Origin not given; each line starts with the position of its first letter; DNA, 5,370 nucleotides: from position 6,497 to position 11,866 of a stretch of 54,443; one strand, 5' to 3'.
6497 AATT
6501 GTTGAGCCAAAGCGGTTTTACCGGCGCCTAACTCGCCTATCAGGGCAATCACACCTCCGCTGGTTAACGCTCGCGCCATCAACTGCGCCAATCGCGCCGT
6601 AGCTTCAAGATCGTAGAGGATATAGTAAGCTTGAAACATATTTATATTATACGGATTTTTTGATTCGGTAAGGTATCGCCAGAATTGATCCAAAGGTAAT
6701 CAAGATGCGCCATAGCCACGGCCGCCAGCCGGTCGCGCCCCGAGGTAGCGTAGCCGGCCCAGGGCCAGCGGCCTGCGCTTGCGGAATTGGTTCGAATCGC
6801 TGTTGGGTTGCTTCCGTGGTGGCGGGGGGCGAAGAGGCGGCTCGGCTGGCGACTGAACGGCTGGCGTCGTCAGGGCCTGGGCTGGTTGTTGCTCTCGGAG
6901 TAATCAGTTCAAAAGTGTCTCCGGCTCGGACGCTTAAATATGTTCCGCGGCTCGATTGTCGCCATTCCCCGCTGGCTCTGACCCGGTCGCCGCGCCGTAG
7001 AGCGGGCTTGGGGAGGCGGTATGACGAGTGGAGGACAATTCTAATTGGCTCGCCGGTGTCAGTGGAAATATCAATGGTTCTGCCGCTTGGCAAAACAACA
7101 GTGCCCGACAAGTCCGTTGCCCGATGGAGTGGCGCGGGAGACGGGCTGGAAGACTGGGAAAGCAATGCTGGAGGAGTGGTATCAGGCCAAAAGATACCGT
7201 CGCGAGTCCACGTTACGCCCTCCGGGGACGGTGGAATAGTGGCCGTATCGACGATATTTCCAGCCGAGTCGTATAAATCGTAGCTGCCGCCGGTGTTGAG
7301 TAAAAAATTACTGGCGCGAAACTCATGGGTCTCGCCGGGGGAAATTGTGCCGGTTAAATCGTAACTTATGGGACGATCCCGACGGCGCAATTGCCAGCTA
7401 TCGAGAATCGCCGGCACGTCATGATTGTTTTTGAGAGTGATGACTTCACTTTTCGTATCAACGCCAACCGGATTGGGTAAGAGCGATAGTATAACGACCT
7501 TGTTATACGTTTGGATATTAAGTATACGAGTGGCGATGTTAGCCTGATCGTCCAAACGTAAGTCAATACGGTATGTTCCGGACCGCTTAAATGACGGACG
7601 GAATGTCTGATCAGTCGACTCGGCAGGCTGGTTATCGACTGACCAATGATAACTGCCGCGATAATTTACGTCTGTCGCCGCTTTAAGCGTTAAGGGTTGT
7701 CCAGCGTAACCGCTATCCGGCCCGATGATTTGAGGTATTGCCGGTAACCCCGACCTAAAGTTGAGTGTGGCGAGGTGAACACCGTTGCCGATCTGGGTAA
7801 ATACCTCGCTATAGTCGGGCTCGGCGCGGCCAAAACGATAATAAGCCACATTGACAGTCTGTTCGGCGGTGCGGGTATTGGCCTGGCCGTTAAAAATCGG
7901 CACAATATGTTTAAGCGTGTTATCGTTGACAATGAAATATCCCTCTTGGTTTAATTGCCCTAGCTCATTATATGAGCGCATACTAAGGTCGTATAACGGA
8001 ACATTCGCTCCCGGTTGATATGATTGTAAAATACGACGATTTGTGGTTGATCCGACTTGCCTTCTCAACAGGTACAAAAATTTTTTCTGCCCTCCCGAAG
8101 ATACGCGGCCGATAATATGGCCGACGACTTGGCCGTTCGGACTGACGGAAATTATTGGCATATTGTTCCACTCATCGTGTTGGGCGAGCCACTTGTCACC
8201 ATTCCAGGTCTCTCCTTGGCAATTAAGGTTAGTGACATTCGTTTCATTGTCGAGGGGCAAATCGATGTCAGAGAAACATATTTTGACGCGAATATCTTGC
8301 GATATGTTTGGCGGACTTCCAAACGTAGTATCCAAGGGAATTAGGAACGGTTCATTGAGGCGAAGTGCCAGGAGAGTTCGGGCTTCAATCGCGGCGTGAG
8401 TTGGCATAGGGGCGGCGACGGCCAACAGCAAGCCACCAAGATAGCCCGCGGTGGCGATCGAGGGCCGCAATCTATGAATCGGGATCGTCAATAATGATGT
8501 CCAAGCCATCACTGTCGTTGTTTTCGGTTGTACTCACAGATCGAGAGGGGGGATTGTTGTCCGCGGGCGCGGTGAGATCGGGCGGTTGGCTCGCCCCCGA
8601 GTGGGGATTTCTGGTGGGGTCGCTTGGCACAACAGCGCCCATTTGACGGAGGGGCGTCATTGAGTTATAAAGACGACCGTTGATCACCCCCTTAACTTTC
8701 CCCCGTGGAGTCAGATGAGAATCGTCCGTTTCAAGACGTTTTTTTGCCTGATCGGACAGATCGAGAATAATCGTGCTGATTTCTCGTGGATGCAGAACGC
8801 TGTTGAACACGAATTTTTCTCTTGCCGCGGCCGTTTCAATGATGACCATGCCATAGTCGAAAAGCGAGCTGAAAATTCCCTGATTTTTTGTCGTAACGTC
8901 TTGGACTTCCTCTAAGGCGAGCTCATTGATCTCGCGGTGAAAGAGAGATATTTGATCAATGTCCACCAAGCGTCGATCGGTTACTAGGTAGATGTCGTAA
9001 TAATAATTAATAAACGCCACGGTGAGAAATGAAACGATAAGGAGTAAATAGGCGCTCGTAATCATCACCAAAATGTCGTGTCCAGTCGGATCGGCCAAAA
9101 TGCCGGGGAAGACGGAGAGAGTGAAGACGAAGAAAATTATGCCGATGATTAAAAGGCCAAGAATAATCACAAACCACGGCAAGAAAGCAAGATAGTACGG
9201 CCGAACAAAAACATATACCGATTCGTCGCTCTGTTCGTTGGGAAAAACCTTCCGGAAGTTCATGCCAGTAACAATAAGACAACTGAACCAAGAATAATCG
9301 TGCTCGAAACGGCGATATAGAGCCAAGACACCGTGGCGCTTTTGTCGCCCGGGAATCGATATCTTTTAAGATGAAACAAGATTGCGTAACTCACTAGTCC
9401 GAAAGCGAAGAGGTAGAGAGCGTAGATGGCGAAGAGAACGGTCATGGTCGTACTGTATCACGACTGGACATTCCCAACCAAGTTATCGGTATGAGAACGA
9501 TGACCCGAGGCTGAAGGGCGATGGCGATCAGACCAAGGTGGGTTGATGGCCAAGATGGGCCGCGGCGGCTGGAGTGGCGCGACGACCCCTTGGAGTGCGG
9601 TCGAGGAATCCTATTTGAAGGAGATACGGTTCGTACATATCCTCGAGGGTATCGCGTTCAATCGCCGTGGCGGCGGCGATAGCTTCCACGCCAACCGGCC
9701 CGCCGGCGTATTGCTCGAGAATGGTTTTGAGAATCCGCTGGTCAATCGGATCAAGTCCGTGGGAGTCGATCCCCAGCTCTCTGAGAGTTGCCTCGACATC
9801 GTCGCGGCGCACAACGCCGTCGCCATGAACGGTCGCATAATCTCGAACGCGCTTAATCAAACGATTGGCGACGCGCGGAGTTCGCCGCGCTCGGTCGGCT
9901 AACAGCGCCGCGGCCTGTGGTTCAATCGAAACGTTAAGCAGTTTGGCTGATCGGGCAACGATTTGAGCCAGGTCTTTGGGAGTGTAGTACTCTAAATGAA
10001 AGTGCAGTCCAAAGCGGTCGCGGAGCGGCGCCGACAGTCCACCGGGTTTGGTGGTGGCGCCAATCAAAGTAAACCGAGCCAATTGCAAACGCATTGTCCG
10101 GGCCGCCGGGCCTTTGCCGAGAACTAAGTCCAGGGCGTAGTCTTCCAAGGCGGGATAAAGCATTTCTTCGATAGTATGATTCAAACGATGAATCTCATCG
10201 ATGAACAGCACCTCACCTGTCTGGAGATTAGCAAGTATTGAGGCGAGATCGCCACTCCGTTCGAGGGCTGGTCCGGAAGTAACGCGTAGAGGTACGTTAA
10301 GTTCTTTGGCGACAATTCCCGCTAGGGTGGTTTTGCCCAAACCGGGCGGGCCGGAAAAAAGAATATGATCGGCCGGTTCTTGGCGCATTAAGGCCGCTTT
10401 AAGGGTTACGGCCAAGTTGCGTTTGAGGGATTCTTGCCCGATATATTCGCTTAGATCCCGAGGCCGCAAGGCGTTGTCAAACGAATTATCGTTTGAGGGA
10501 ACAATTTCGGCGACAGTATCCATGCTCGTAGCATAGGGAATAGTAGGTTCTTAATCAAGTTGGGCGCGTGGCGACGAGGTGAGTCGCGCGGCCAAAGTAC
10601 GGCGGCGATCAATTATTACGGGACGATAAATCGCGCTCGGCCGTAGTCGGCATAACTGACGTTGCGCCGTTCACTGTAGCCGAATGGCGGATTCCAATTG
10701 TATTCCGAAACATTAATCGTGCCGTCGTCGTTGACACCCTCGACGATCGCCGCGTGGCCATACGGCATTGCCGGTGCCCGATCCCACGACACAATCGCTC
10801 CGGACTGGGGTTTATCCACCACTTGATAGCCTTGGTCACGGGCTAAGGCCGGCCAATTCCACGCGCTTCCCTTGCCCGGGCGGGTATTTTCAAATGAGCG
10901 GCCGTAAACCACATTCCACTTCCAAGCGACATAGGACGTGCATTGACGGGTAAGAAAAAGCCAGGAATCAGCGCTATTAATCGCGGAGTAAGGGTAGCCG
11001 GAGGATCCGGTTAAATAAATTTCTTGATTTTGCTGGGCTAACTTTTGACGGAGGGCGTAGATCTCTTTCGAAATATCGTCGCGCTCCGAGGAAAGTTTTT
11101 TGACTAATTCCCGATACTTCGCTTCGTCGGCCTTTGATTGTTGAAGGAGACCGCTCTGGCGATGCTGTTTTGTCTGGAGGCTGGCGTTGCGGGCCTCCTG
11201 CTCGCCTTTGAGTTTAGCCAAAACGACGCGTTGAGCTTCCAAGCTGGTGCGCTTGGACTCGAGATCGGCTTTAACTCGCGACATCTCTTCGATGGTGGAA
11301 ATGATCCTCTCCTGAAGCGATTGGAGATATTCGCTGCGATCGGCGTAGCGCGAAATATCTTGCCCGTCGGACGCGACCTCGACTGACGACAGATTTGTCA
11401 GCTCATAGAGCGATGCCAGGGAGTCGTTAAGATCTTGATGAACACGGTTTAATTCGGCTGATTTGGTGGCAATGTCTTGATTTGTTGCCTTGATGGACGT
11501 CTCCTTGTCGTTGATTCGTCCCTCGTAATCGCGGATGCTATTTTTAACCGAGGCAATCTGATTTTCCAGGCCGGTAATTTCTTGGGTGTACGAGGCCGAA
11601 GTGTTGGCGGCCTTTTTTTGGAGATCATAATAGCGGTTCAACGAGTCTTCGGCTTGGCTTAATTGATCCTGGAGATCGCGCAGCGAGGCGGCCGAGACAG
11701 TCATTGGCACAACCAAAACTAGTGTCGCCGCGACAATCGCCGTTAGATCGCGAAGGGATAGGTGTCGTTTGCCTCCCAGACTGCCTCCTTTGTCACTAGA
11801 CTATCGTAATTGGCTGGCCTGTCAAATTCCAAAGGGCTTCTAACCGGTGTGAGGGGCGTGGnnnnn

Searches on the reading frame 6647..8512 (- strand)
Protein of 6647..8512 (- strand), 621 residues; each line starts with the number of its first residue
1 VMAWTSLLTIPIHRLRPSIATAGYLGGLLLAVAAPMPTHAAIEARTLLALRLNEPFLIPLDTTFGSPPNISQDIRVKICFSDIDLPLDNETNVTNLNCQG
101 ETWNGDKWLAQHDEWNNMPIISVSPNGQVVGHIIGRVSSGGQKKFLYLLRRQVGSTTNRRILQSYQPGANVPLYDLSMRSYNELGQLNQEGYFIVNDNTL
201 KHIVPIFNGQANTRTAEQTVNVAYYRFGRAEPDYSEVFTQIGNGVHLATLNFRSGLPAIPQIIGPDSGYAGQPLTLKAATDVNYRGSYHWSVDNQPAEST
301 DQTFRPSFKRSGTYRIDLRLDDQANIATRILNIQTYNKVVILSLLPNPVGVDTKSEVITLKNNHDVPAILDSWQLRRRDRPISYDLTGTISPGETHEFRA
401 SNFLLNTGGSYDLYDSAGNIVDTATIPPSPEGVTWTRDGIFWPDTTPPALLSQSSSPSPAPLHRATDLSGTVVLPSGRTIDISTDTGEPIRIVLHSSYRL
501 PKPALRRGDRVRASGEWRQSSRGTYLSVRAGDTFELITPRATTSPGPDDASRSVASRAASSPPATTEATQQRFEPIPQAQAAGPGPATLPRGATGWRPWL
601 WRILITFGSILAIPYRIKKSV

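Call 8: search_protein_families(library=pfam, proteins=[window:6647-8512:-], max_evalue=0.001)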
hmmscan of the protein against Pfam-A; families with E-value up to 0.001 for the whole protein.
window:6647-8512:- (621 aa): 1 family
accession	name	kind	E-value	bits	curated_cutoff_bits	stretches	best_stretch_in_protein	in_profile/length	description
PF00932.25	LTD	-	6.6e-06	26.9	34.3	1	335-425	4-106/109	Lamin Tail Domain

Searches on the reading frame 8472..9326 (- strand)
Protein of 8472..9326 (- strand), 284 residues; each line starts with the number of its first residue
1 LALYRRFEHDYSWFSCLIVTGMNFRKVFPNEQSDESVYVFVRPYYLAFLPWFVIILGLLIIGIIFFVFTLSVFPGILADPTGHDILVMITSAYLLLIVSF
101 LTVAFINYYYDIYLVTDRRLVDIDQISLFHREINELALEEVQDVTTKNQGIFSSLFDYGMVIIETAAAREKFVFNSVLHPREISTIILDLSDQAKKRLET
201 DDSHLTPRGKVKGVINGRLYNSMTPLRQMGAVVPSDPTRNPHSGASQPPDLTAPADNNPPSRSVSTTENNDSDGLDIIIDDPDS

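Call 8: search_protein_families(library=pfam, proteins=[window:8472-9326:-], max_evalue=0.001)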
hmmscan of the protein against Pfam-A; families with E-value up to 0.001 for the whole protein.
window:8472-9326:- (284 aa): 1 family
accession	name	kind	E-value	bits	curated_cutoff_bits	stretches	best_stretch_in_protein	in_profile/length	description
PF14470.12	bPH_3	-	4.8e-05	24.2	23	1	98-152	7-64/95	Bacterial PH domain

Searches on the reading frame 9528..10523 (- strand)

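Call 8: search_protein_families(library=pfam, proteins=[window:9528-10523:-], max_evalue=0.001)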
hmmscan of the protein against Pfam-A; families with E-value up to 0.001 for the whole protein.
window:9528-10523:- (331 aa): 9 families
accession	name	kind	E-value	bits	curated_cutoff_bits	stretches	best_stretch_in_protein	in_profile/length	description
PF05496.18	RuvB_N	-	3.1e-73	245.2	27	1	19-177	1-159/159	Holliday junction DNA helicase RuvB P-loop domain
PF17864.7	AAA_lid_4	-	1.3e-25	89.4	27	1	180-253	1-74/74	RuvB AAA lid domain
PF05491.19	RuvB_C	-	4e-24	84.8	24.7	1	255-324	2-71/72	RuvB C-terminal winged helix domain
PF00004.35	AAA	-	3.6e-20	73.2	21.2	1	54-178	1-130/131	ATPase family associated with various cellular activities (AAA)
PF07728.20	AAA_5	-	4.2e-10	40.2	22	1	53-171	1-139/139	AAA domain (dynein-related subfamily)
PF05673.19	DUF815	-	3.4e-06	26.8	23.8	0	22-110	25-115/249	Protein of unknown function (DUF815)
PF01078.27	Mg_chelatase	-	1.2e-05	25.2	20.3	0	23-71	1-42/207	Magnesium chelatase, subunit ChlI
PF06068.19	TIP49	-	0.00044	20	23.8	0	26-78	25-79/347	TIP49 P-loop domain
PF13401.12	AAA_22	-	0.00058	20.6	27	0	51-76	5-30/130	AAA domain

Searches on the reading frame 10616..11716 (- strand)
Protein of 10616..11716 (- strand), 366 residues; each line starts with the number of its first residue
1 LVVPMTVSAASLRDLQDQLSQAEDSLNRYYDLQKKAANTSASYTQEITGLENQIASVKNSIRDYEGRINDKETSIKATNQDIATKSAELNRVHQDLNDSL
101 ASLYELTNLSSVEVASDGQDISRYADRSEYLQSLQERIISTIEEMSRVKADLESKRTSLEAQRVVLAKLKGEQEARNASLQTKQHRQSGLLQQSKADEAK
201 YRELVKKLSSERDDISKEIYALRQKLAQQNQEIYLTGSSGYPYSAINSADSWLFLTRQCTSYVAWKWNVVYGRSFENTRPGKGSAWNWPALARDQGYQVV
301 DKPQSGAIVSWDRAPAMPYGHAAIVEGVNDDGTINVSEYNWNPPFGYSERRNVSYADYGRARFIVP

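Call 8: search_protein_families(library=pfam, proteins=[window:10616-11716:-], max_evalue=0.001)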
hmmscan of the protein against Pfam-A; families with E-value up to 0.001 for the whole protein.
window:10616-11716:- (366 aa): 2 families
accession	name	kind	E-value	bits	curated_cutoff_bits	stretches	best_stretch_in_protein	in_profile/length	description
PF05257.22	CHAP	-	2.8e-18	66.6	26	1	256-340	8-81/81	CHAP domain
PF16888.10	YwqH-like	-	0.00089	20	33.7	0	33-83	69-119/123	YwqH-like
